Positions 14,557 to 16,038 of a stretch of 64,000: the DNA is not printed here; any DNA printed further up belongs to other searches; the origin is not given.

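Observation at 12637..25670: Dense island of cyclic-amidine/peptide catabolism enzymes reminiscent of ectoine (doeA/doeB) or creatinine degradation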

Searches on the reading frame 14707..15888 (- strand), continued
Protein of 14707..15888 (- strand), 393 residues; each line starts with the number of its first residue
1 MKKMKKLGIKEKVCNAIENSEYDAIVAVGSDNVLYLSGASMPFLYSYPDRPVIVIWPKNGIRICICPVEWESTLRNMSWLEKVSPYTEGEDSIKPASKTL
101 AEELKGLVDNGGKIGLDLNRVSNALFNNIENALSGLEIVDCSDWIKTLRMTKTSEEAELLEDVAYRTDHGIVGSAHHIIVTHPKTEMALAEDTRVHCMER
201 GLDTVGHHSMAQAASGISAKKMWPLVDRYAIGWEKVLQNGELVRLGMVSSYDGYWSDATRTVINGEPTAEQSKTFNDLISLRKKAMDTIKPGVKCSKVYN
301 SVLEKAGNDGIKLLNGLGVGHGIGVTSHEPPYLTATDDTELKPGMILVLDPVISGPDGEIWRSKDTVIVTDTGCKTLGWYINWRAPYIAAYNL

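Call 21: find_encoding_contigs(protein=P0020, flank=10000, max_places=1)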
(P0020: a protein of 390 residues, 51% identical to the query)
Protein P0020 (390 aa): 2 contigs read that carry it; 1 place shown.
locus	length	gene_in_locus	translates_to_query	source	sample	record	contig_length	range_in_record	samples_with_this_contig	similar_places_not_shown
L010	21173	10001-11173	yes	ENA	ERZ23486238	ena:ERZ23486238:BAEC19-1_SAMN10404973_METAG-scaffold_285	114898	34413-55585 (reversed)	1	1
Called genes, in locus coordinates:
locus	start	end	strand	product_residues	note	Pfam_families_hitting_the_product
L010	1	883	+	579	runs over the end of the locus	PF00496:SBP_bac_5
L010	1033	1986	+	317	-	PF19300:BPD_transp_1_N, PF00528:BPD_transp_1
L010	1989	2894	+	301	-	PF12911:OppC_N, PF00528:BPD_transp_1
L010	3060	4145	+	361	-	PF24827:AstE_AspA_cat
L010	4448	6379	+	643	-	PF14104:DUF4277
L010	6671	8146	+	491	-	PF00496:SBP_bac_5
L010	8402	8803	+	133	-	PF00903:Glyoxalase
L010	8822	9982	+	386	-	PF01321:Creatinase_N, PF00557:Peptidase_M24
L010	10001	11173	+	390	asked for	PF01321:Creatinase_N, PF00557:Peptidase_M24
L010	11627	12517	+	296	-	PF02567:PhzC-PhzF, PF05544:Pro_racemase (weak)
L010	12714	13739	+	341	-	PF02423:OCD_Mu_crystall, PF01488:Shikimate_DH (weak)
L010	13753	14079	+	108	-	-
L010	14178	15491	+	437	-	PF01546:Peptidase_M20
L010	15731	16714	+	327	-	PF02423:OCD_Mu_crystall, PF01488:Shikimate_DH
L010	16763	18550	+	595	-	PF01855:POR_N, PF02775:TPP_enzyme_C, PF00037:Fer4 (faint), PF12838:Fer4_7 (weak)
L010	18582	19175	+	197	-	PF01558:POR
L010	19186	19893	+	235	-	PF01177:Asp_Glu_race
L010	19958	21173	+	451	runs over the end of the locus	PF01979:Amidohydro_1, PF07969:Amidohydro_3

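Call 22: find_encoding_contigs(protein=P0064, flank=10000, max_places=1)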
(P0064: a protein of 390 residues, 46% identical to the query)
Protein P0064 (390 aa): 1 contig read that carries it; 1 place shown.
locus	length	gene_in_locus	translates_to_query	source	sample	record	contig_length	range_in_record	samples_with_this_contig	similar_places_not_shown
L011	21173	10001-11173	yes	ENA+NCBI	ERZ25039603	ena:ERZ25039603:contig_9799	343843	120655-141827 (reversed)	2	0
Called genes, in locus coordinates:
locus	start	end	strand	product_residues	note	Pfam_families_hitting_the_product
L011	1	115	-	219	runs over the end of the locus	-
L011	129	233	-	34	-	-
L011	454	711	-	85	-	-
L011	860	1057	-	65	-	-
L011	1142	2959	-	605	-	PF25209:Phage_capsid_4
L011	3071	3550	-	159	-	-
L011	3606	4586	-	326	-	-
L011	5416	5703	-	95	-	PF14697:Fer4_21 (faint), PF12837:Fer4_6 (weak), PF13237:Fer4_10, PF00037:Fer4 (weak), PF12797:Fer4_2 (weak), PF12838:Fer4_7, PF13187:Fer4_9 (weak), PF00037:Fer4 (weak), +1 more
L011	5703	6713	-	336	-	PF03599:CdhD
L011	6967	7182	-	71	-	-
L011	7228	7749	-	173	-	PF07355:GRDB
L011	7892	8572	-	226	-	-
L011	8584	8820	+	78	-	PF01321:Creatinase_N (weak)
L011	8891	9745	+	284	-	PF00557:Peptidase_M24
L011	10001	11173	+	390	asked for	PF01321:Creatinase_N, PF00557:Peptidase_M24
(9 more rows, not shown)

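Call 23: find_encoding_contigs(protein=P0050, flank=10000, max_places=1)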
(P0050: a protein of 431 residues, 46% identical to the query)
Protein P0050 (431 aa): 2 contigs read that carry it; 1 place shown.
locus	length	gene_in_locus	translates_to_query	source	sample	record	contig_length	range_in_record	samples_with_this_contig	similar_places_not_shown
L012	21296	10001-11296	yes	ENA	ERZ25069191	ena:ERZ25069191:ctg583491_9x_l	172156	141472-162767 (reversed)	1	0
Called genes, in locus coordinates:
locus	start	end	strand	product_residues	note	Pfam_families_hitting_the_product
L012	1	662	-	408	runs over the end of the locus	PF00872:Transposase_mut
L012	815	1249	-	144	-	PF00872:Transposase_mut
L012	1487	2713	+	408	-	PF00005:ABC_tran, PF08402:TOBE_2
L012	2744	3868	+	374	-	PF01547:SBP_bac_1, PF13416:SBP_bac_8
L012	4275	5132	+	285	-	PF00528:BPD_transp_1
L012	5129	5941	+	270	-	PF00528:BPD_transp_1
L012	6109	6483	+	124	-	-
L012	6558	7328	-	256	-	PF01695:IstB_IS21, PF00308:Bac_DnaA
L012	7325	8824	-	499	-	PF00665:rve, PF22483:Mu-transpos_C_2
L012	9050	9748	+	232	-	PF00872:Transposase_mut, PF10551:MULE (weak)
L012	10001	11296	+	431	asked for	PF01321:Creatinase_N, PF00557:Peptidase_M24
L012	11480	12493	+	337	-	PF00682:HMGL-like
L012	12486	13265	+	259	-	PF09347:DUF1989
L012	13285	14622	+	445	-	PF01979:Amidohydro_1, PF07969:Amidohydro_3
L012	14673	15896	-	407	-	PF00682:HMGL-like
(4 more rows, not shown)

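Call 28: find_related_loci(query=A2, collection=genome_contigs, flank=10000)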
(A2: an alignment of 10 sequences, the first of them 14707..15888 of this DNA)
Query A2 (393 aa) in genome_contigs; peptide patterns used: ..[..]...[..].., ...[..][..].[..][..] (x = any residue, [..] = any of these).
477 stretches matched a pattern; 36 encode a relative of the query (tblastn E <= 1e-3); 36 distinct loci.
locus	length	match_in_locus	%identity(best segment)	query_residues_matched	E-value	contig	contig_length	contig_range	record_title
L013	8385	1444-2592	53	11-393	5e-143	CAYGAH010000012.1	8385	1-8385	MAG TPA_asm: uncultured Candidatus Bathyarchaeia archaeon isolate ERP108616_co1_399 genome assembly, contig: k119_175893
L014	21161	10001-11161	53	7-390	2e-138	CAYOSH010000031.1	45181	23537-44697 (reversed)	MAG TPA_asm: uncultured Eubacteriales bacterium isolate SRP185410_co2_348 genome assembly, contig: NODE_787_length_45181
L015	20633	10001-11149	53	11-393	9e-133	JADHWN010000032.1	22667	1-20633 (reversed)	MAG: Candidatus Bathyarchaeota archaeon isolate BS750m-G28 BS-750m-C3270, whole genome shotgun sequence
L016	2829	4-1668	53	12-393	7e-137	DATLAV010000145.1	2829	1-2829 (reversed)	MAG TPA_asm: Patescibacteria group bacterium isolate SMAG_U14280 k141_4019605, whole genome shotgun sequence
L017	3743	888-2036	52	11-393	2e-132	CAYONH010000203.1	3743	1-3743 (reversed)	MAG TPA_asm: uncultured Candidatus Bathyarchaeia archaeon isolate SRP068000_co4_41 genome assembly, contig: NODE_56907_l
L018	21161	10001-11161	49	2-388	9e-127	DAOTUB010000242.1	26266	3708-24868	MAG TPA_asm: Anaerolineae bacterium isolate F17_41 k129_256772, whole genome shotgun sequence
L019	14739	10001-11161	45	2-393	5e-120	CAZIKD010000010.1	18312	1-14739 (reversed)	MAG TPA_asm: uncultured Candidatus Bathyarchaeia archaeon isolate ERP119294_co4_351 genome assembly, contig: NODE_2793_l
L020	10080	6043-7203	45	2-393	1e-119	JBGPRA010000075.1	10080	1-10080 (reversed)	MAG: Candidatus Bathyarchaeia archaeon isolate OBJ1_062018_150_2 k141_978414_length_10080_cov_15.4597, whole genome shot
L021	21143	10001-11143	46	9-393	5e-118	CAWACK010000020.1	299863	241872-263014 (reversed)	MAG: Candidatus Bathyarchaeota archaeon isolate MFD03726.bin.1.105 genome assembly, contig: contig_70292, whole genome s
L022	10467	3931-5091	45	2-393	2e-116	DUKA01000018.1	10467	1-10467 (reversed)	MAG TPA_asm: Candidatus Bathyarchaeota archaeon isolate UBA8941 contig_61636, whole genome shotgun sequence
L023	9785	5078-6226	45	6-393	1e-113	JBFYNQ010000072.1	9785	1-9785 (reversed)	MAG: Candidatus Bathyarchaeota archaeon isolate PPR_0093 k121_1512462, whole genome shotgun sequence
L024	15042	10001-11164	44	1-393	2e-113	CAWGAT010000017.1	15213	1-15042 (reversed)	MAG: Candidatus Bathyarchaeota archaeon isolate MFD04408.bin.2.76 genome assembly, contig: contig_126529, whole genome s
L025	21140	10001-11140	45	9-393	2e-113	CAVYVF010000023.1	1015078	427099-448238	MAG: Candidatus Bathyarchaeota archaeon isolate MFD03899.bin.2.91 genome assembly, contig: contig_9121, whole genome sho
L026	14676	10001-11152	44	9-392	3e-113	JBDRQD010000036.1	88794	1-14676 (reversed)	MAG: Candidatus Bathyarchaeota archaeon isolate MEGAHIT-group-2.2 k141_624200, whole genome shotgun sequence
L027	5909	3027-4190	44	1-393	3e-113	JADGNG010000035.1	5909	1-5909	Candidatus Bathyarchaeota archaeon isolate Chersky_747 k127_4844900, whole genome shotgun sequence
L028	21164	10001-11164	43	1-393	5e-113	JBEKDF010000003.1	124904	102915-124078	MAG: Candidatus Bathyarchaeia archaeon isolate SPRUCE 177 SPRUCE_177_3, whole genome shotgun sequence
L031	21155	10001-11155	41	4-388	5e-107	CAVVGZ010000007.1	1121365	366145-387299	MAG: uncultured Chloroflexia bacterium isolate MFD02979.bin.1.237 genome assembly, contig: contig_50992, whole genome sh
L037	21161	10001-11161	37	4-393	6e-83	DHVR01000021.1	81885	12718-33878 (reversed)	MAG TPA_asm: Leptolinea sp. UBA5203 UBA5203_contig_516, whole genome shotgun sequence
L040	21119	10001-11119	37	9-390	1e-76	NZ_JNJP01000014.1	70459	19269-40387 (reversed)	Bilophila wadsworthia ATCC 49260 T370DRAFT_scaffold00014.14_C, whole genome shotgun sequence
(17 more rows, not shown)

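Call 32: search_protein_families(library=pfam, proteins=[L025:1273-2460:-, L025:2665-3792:+, L025:3826-5208:+, L025:5262-5840:+, L025:6294-6761:-, L025:6960-7385:+, L025:7448-8770:+, L025:11154-12104:+, L025:15776-16531:-, L025:17262-18620:+], max_evalue=0.00001)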
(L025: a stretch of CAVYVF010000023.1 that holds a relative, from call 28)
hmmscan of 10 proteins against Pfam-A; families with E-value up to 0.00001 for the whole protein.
L025:1273-2460:- (395 aa): 4 families
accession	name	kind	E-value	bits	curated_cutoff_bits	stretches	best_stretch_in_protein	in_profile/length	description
PF07690.21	MFS_1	-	1.9e-53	182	33.4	2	216-387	2-172/347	Major Facilitator Superfamily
PF00083.30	Sugar_tr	-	3.1e-18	66.3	22.3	2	248-389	48-191/452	Sugar (and other) transporter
PF12832.13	MFS_1_like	-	4.8e-15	55.9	25.2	2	200-358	203-360/373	MFS_1 like family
PF05977.19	MFS_3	-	2.5e-06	26.7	27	1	231-389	239-393/524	Transmembrane secretion effector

L025:2665-3792:+ (375 aa): 2 families
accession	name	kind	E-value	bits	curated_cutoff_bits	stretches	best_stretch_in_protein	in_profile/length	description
PF01948.23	PyrI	-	5.1e-16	59.1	25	1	6-62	36-92/93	Aspartate carbamoyltransferase regulatory chain, allosteric domain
PF02748.20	PyrI_C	-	2.1e-07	31.1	23.4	1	67-112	1-41/48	Aspartate carbamoyltransferase regulatory chain, metal binding domain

L025:3826-5208:+ (460 aa): 4 families
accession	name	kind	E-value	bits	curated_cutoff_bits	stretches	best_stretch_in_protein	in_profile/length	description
PF07992.20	Pyr_redox_2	-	5.4e-52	177.4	26.1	1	4-319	1-291/291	Pyridine nucleotide-disulphide oxidoreductase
PF02852.28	Pyr_redox_dim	-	1.3e-26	93.3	25.3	1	339-448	1-109/110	Pyridine nucleotide-disulphide oxidoreductase, dimerisation domain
PF00070.33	Pyr_redox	-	2.2e-14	54.2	22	1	170-246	2-81/82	Pyridine nucleotide-disulphide oxidoreductase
PF13738.12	Pyr_redox_3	-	8.5e-11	42.1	30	1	101-293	96-294/305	Pyridine nucleotide-disulphide oxidoreductase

L025:5262-5840:+ (192 aa): 1 family
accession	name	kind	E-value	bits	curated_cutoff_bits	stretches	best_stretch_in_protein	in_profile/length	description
PF00881.29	Nitroreductase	-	2.2e-18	67.4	23.5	2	69-148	87-167/167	Nitroreductase family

L025:6294-6761:- (155 aa): 2 families
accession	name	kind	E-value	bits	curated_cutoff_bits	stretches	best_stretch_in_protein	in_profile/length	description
PF00578.27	AhpC-TSA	-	3.3e-33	114.7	26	1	4-132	1-123/124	AhpC/TSA family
PF08534.16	Redoxin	-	1e-24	87.4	26.6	1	5-144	3-143/148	Redoxin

L025:6960-7385:+ (141 aa): 1 family
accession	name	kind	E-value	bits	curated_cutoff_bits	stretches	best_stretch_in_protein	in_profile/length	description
PF00903.31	Glyoxalase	-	1.4e-14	54.9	20.6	1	30-137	6-121/121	Glyoxalase/Bleomycin resistance protein/Dioxygenase superfamily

L025:7448-8770:+ (440 aa): 1 family
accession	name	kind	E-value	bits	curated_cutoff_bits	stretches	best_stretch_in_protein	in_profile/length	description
PF00464.25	SHMT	-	4.6e-69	233.4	27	1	11-395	6-398/399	Serine hydroxymethyltransferase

L025:11154-12104:+ (316 aa): 1 family
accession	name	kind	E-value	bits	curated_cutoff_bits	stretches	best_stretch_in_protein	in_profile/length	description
PF24827.1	AstE_AspA_cat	-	1.2e-19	71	25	1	42-228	1-192/192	Succinylglutamate desuccinylase/Aspartoacylase catalytic domain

L025:15776-16531:- (251 aa): 1 family
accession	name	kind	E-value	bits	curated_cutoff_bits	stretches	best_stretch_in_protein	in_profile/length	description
PF00583.31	Acetyltransf_1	-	2.2e-06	28.4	20.7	1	127-212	31-116/116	Acetyltransferase (GNAT) family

L025:17262-18620:+ (452 aa): 5 families
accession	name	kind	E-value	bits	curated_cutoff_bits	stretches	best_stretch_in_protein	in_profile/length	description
PF07992.20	Pyr_redox_2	-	2.9e-54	184.9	26.1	1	7-309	2-291/291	Pyridine nucleotide-disulphide oxidoreductase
PF00070.33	Pyr_redox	-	3e-16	60.1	22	1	154-231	1-79/82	Pyridine nucleotide-disulphide oxidoreductase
PF02852.28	Pyr_redox_dim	-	1.1e-14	55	25.3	1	336-434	8-105/110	Pyridine nucleotide-disulphide oxidoreductase, dimerisation domain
PF13738.12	Pyr_redox_3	-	6.3e-10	39.2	30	1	106-283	125-305/305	Pyridine nucleotide-disulphide oxidoreductase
PF01266.30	DAO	-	4.1e-06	27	27.9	0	155-184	2-31/353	FAD dependent oxidoreductase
